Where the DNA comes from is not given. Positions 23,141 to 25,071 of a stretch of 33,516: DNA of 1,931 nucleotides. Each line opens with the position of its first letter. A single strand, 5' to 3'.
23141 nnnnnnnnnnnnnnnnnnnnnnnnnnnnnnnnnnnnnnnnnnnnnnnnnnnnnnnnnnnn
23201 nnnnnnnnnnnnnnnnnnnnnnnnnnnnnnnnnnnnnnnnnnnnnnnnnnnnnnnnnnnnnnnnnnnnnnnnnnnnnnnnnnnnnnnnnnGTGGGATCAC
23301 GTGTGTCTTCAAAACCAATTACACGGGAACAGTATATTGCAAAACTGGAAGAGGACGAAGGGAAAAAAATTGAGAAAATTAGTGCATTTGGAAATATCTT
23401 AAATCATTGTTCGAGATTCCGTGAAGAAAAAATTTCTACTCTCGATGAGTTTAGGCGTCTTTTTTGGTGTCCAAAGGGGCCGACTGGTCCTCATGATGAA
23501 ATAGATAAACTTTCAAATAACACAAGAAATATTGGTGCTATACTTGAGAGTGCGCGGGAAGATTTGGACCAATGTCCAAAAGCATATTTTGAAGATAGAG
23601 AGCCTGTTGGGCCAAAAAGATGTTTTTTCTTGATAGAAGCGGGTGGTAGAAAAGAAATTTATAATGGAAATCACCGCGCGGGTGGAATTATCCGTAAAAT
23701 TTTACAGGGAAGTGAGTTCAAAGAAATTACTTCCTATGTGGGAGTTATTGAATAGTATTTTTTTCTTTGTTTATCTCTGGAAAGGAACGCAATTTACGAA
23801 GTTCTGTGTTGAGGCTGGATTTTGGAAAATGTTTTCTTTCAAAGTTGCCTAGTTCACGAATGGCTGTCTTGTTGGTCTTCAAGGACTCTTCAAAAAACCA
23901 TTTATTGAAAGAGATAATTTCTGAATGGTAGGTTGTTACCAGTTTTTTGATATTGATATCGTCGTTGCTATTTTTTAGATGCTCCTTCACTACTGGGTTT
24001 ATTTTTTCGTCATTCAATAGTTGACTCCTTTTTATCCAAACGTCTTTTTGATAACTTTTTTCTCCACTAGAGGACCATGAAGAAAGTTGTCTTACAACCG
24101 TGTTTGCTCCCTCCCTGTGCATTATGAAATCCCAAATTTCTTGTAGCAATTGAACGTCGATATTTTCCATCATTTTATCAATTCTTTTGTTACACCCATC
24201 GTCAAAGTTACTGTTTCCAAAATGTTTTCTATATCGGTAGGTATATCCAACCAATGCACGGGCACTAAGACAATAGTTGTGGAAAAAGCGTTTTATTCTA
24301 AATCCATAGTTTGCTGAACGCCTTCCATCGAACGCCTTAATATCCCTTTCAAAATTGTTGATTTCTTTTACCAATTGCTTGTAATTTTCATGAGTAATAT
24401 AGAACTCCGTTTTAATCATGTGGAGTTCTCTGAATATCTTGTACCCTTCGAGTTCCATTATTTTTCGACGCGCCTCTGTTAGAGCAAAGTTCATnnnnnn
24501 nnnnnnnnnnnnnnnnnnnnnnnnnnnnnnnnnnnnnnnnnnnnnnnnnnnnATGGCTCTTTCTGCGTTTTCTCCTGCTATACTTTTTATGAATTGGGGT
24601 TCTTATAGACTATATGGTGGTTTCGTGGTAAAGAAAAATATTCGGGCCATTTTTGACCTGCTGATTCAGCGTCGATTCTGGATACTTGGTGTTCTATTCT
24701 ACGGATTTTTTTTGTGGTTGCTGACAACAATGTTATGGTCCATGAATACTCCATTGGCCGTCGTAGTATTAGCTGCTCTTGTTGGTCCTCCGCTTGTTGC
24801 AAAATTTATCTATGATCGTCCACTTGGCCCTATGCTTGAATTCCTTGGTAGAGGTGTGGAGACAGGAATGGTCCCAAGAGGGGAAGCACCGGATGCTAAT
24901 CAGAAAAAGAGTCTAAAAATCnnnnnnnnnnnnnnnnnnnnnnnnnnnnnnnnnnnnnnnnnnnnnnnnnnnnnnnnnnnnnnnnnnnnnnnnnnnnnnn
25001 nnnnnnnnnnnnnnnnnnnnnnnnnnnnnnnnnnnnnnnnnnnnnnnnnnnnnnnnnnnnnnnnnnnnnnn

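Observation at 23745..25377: Membrane-tethered PIN-like nuclease beside a 249-aa orphan at the distal end of element A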

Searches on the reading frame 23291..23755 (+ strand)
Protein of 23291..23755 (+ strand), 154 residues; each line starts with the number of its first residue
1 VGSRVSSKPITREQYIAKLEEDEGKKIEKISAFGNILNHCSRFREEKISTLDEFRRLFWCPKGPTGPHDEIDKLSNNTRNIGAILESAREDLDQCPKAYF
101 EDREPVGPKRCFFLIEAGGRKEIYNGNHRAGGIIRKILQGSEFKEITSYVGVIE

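Call 3: search_protein_families(library=pfam, proteins=[window:23291-23755:+], max_evalue=0.1)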
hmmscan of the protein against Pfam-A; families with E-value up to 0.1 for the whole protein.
window:23291-23755:+ (154 aa): 1 family
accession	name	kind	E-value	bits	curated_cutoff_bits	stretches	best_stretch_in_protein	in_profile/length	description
PF16544.10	STAR_dimer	-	0.045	13.7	26.3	1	14-49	7-38/53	Homodimerisation region of STAR domain protein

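Call 4: search_protein_families(library=padloc, proteins=[window:23291-23755:+], max_evalue=0.1)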
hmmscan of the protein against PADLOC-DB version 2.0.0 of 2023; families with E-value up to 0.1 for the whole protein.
window:23291-23755:+ (154 aa): 0 families

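Call 47: search_protein_families(library=ncbifam, proteins=[window:23291-23755:+], max_evalue=0.1)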
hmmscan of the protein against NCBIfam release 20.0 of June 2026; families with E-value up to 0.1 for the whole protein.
window:23291-23755:+ (154 aa): 0 families

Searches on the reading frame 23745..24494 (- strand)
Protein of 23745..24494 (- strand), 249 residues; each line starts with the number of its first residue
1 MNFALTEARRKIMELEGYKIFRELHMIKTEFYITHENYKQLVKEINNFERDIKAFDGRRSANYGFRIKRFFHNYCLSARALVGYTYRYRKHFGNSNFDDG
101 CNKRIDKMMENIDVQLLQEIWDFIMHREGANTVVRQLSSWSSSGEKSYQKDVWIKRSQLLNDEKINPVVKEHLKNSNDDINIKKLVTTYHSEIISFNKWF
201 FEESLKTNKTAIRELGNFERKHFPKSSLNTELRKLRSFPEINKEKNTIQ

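Call 3: search_protein_families(library=pfam, proteins=[window:23745-24494:-], max_evalue=0.1)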
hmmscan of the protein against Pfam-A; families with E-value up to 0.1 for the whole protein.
window:23745-24494:- (249 aa): 0 families

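Call 4: search_protein_families(library=padloc, proteins=[window:23745-24494:-], max_evalue=0.1)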
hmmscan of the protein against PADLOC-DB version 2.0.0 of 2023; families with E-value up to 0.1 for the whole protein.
window:23745-24494:- (249 aa): 0 families

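Call 11: find_homologous_proteins(query=window:23745-24494:-)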
Query window:23745-24494:- (249 aa): 1 proteins with E <= 0.001 among 356 candidates.
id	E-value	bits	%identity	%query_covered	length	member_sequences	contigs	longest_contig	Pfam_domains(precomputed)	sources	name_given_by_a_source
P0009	1.2e-154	531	100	95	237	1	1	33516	-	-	-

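Call 47: search_protein_families(library=ncbifam, proteins=[window:23745-24494:-], max_evalue=0.1)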
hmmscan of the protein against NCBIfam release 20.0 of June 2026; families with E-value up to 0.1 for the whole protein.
window:23745-24494:- (249 aa): 0 families

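Call 74: predict_structure(protein=window:23745-24494:-)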
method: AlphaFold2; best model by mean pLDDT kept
length: 249 residues; sequences in the alignment: 1
mean_pLDDT: 52.9   pTM: 0.50
mean pLDDT of the five models: 52.9, 52.0, 39.3, 38.1, 34.7
residues with pLDDT >= 90: 0; 70-90: 20; 50-70: 118; < 50: 111
segments of 3 or more residues with pLDDT < 50: 1-12, 57-64, 114-139, 141-150, 189-198, 200-205, 227-229, 231-249
pLDDT, mean of each block of 10 residues (from residue 1): 36 55 62 73 76 53 51 65 67 57 54 47 43 46 42 58 54 59 50 44 48 52 51 43 33
secondary structure, 60 per line:
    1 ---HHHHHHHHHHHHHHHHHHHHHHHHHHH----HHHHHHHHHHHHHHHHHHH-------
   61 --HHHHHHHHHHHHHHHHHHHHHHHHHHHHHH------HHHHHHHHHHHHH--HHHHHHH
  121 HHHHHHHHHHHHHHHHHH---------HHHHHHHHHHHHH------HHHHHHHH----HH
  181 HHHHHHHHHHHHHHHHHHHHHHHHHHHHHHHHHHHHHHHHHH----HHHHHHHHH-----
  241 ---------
elements in order: H4-30 H35-53 H63-92 H99-111 H114-138 H148-160 H167-174 H179-222 H227-235

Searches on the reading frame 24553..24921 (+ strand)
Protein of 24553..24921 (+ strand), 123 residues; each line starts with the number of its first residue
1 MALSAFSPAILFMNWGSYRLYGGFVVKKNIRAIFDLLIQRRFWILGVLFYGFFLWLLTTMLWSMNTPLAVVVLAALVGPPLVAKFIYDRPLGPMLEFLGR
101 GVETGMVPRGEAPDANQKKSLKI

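Call 27: search_protein_families(library=pfam, proteins=[window:24553-24921:+], max_evalue=0.1)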
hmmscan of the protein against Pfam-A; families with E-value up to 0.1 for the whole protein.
window:24553-24921:+ (123 aa): 1 family
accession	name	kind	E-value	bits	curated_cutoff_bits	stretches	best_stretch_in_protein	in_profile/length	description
PF00909.26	Ammonium_transp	-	0.033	13.4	23.2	1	5-60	5-61/399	Ammonium Transporter Family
